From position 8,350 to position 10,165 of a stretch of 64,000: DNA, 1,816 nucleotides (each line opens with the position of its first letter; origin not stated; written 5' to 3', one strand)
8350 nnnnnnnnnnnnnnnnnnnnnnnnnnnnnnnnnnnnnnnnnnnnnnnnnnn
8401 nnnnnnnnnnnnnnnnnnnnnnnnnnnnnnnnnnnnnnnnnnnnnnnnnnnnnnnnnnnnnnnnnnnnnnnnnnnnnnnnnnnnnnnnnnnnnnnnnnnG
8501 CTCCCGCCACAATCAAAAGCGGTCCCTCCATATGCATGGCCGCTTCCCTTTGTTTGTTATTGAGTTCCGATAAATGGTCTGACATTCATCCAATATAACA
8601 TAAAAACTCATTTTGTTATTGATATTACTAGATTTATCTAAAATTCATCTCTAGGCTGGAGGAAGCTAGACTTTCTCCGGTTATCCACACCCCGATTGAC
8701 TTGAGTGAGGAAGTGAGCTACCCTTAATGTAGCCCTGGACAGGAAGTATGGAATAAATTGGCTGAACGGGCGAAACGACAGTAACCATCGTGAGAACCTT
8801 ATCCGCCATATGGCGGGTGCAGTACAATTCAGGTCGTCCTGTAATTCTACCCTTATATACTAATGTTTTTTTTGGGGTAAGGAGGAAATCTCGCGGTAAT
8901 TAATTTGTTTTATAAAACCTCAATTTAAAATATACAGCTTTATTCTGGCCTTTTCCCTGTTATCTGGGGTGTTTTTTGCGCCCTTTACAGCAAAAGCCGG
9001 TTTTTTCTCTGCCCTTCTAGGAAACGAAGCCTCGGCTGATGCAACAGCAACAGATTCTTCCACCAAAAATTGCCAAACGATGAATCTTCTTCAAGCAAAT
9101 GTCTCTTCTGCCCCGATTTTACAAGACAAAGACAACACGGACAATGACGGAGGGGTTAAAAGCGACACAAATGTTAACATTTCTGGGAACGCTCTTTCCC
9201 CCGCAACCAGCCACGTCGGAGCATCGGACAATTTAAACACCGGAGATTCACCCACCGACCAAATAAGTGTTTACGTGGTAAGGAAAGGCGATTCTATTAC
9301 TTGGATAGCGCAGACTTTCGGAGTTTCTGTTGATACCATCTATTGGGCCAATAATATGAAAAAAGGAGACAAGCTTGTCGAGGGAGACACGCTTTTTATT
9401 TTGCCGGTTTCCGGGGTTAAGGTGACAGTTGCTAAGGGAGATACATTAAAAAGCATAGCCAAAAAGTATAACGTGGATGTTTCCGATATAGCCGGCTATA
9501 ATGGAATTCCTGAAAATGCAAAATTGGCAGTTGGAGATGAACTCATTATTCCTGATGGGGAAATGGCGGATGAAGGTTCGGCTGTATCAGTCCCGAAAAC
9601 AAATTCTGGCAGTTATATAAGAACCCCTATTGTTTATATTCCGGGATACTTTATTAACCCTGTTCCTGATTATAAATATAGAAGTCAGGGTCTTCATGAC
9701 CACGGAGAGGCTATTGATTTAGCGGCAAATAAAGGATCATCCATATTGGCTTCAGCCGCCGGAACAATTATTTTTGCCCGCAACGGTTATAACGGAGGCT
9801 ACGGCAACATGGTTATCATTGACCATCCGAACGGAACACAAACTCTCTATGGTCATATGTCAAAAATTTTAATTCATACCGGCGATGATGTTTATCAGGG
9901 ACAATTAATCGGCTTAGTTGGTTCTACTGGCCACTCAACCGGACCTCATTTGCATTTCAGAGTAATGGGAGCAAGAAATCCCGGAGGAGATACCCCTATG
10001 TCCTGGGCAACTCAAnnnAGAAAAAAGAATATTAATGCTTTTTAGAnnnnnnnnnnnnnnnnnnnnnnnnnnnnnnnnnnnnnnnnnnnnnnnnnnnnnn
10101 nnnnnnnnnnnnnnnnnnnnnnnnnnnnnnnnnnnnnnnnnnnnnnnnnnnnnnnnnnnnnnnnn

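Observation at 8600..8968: Long structured leader upstream of a LysM-M23 cell-wall hydrolase: candidate riboswitch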

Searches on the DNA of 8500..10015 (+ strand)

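Call 4: search_rna_families(source=window, start=8500, end=9100, threshold=evalue, max_evalue=10, show_alignments=5)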
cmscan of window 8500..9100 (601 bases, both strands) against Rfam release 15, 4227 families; matches with E-value up to 10: 4.
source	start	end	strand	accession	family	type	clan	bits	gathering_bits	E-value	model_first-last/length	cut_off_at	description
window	8611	8725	-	RF02058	STnc400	Gene;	-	14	80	8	1-125/125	no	Gammaproteobacterial sRNA STnc400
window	8929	9059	-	RF02160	PART1_2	Gene; lncRNA;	-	10.6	55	2.7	134-249/249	no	Prostate androgen-regulated transcript 1 conserved region 2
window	8968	9100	-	RF02111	IS009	Gene;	-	10.4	117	6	4-199/199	5'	IS009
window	8995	9076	-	RF02145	MEG8_1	Gene; lncRNA;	-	10.4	70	8.3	1-97/97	no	Maternally expressed 8 exon 1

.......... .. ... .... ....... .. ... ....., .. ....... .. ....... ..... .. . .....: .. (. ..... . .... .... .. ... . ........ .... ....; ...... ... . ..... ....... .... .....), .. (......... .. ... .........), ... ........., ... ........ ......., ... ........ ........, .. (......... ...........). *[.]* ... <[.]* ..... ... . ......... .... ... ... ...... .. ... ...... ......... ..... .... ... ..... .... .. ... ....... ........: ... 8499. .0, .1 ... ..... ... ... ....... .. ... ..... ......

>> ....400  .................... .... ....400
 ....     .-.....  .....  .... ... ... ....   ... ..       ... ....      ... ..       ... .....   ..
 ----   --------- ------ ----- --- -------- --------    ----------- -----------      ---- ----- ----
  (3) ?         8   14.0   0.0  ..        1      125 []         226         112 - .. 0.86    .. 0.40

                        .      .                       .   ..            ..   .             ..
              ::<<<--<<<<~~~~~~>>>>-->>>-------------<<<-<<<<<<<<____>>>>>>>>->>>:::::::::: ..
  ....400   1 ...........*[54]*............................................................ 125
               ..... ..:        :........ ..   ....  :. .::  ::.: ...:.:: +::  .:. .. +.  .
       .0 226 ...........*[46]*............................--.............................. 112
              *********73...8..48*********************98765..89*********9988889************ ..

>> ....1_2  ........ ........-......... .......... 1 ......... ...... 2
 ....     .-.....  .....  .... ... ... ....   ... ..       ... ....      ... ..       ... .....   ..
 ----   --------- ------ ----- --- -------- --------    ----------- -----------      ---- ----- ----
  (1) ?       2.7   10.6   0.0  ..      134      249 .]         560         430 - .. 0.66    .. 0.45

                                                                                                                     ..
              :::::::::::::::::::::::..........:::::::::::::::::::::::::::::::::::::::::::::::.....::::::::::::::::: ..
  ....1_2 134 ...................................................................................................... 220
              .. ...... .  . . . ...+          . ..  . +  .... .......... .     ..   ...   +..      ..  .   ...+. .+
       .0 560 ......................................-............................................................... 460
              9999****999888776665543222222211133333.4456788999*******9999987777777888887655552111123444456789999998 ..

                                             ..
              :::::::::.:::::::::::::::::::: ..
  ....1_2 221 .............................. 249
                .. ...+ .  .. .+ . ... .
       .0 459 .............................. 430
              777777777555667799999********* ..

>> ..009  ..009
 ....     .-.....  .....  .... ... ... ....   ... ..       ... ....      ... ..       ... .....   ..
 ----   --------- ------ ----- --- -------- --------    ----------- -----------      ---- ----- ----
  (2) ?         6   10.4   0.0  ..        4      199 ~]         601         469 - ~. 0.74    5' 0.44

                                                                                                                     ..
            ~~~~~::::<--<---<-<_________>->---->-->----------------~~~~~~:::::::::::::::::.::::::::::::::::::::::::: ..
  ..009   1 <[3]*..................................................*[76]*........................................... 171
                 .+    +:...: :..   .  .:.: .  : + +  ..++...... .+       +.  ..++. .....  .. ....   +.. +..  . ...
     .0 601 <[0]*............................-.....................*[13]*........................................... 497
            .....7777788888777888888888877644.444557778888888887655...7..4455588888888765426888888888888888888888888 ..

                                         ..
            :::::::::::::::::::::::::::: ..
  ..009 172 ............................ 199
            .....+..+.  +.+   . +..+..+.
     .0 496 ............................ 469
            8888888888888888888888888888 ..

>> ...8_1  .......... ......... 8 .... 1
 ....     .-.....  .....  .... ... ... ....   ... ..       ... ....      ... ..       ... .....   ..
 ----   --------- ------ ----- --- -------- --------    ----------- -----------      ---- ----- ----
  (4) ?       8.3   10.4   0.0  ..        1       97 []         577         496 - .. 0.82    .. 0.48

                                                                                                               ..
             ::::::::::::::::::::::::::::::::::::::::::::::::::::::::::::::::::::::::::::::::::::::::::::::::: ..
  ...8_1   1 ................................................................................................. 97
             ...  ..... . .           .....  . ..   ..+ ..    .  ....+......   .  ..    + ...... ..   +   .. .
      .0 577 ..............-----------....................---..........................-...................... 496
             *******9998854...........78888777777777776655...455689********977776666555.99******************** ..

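Call 29: search_rna_families(sources=[L007, L002, L029, L050, L045, L011, L031, L056, L040, L006, L028], threshold=evalue, max_evalue=1)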
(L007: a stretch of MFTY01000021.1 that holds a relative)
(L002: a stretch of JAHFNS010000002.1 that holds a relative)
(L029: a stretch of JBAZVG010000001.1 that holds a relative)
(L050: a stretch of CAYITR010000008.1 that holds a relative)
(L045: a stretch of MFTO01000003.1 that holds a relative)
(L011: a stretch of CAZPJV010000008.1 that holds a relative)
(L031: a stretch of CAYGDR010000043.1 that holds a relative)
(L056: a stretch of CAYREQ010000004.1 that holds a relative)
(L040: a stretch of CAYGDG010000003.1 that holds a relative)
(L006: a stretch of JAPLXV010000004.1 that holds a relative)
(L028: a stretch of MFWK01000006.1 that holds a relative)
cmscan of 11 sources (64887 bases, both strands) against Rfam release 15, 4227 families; matches with E-value up to 1: 41.
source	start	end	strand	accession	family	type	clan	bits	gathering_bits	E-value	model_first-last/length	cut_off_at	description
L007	4315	4385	-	RF00005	tRNA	Gene; tRNA;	CL00001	73.7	29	3e-14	1-71/71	no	tRNA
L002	4471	4541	-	RF00005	tRNA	Gene; tRNA;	CL00001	73.7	29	3e-14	1-71/71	no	tRNA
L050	4644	4714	-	RF00005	tRNA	Gene; tRNA;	CL00001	73.7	29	3e-14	1-71/71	no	tRNA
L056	4442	4512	-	RF00005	tRNA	Gene; tRNA;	CL00001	72.5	29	6.5e-14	1-71/71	no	tRNA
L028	5182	5252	-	RF00005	tRNA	Gene; tRNA;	CL00001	72.2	29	7.7e-14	1-71/71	no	tRNA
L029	3859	3929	+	RF00005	tRNA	Gene; tRNA;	CL00001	71.7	29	1.1e-13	1-71/71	no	tRNA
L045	5850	5921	+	RF00005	tRNA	Gene; tRNA;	CL00001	71.3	29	1.4e-13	1-71/71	no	tRNA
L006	4636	4706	+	RF00005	tRNA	Gene; tRNA;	CL00001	70.5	29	2.3e-13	1-71/71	no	tRNA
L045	4338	4408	-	RF00005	tRNA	Gene; tRNA;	CL00001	70.1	29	2.9e-13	1-71/71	no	tRNA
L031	4634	4704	-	RF00005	tRNA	Gene; tRNA;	CL00001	70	29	3.1e-13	1-71/71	no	tRNA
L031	3810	3880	-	RF00005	tRNA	Gene; tRNA;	CL00001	70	29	3.3e-13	1-71/71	no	tRNA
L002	5707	5777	+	RF00005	tRNA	Gene; tRNA;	CL00001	69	29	6e-13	1-71/71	no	tRNA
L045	5235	5305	-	RF00005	tRNA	Gene; tRNA;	CL00001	68.9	29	6.2e-13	1-71/71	no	tRNA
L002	5490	5561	-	RF00005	tRNA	Gene; tRNA;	CL00001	64.4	29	1.1e-11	1-71/71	no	tRNA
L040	5615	5685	+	RF00005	tRNA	Gene; tRNA;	CL00001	63.3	29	2.3e-11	1-71/71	no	tRNA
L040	5718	5788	+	RF00005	tRNA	Gene; tRNA;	CL00001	62.1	29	4.7e-11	1-71/71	no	tRNA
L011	4648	4718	+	RF00005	tRNA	Gene; tRNA;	CL00001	62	29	4.9e-11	1-71/71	no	tRNA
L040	1693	1774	+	RF00005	tRNA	Gene; tRNA;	CL00001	59.2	29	3e-10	1-71/71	no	tRNA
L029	3784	3854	+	RF00005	tRNA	Gene; tRNA;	CL00001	58.4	29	4.9e-10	1-71/71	no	tRNA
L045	4455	4525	-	RF00005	tRNA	Gene; tRNA;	CL00001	58.3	29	5.3e-10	1-71/71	no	tRNA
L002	4555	4625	-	RF00005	tRNA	Gene; tRNA;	CL00001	58.1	29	6e-10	1-71/71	no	tRNA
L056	5411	5481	-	RF00005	tRNA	Gene; tRNA;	CL00001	58.1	29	6e-10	1-71/71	no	tRNA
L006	4561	4631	+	RF00005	tRNA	Gene; tRNA;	CL00001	58.1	29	6e-10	1-71/71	no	tRNA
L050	5699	5769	-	RF00005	tRNA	Gene; tRNA;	CL00001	58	29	6.2e-10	1-71/71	no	tRNA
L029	4871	4942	+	RF00005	tRNA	Gene; tRNA;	CL00001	56.5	29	1.6e-09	1-71/71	no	tRNA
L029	4619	4689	-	RF00005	tRNA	Gene; tRNA;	CL00001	54.8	29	4.9e-09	1-71/71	no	tRNA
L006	5376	5446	-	RF00005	tRNA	Gene; tRNA;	CL00001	54.8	29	4.9e-09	1-71/71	no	tRNA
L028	6006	6076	-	RF00005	tRNA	Gene; tRNA;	CL00001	54.4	29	6e-09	1-71/71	no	tRNA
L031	3899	3969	-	RF00005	tRNA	Gene; tRNA;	CL00001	53.6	29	1e-08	1-71/71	no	tRNA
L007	132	228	-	RF03531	n00280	Gene; sRNA;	-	50.4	65.2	2.1e-05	1-101/101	no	Clostridioides difficile sRNA included into helicase gene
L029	177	275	-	RF03531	n00280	Gene; sRNA;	-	43.2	65.2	0.00091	1-101/101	no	Clostridioides difficile sRNA included into helicase gene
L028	400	497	-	RF03531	n00280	Gene; sRNA;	-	39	65.2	0.0084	1-101/101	no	Clostridioides difficile sRNA included into helicase gene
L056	3534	3654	+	RF00121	MicC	Gene; sRNA;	-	35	90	0.22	1-123/123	no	MicC RNA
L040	5714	5817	+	RF02435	SpF41_sRNA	Gene; sRNA;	-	31.3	52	0.61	1-105/105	no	Streptococcus sRNA SpF41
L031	4633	4704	+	RF04354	Plastid-ycf2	Cis-reg;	-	28.5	65.7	0.093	1-75/75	no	Plastid-ycf2 5UTR RNA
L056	3598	3669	-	RF02621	BSnc120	Gene; sRNA;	-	27.5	114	0.038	1-88/88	no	Brucella sRNA 120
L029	4871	4943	-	RF04354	Plastid-ycf2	Cis-reg;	-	27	65.7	0.25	1-75/75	no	Plastid-ycf2 5UTR RNA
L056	3578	3658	+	RF02621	BSnc120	Gene; sRNA;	-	26.8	114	0.065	1-88/88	no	Brucella sRNA 120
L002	5489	5561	+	RF04354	Plastid-ycf2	Cis-reg;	-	25.8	65.7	0.51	1-75/75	no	Plastid-ycf2 5UTR RNA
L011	4481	4568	-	RF01867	CC2171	Gene; sRNA;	-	23.3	75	0.74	1-159/159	no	caulobacter sRNA CC2171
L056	1945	2122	+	RF01494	rliD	Gene; antisense;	-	20.9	50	0.14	27-209/327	no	Listeria sRNA rliD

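Call 43: build_rna_model(alignment_id=A3, structure=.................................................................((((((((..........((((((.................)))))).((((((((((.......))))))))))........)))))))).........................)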
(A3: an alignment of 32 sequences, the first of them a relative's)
Model R1 built from alignment A3 (32 sequences, 181 columns); structure: as given.
model positions 168; base pairs 24; branch points 1; effective number of sequences 2.25; information 0.59 bits per position. Calibrated on 0.2 Mb of random sequence (short: E-values are rough).
structure used (alignment columns):
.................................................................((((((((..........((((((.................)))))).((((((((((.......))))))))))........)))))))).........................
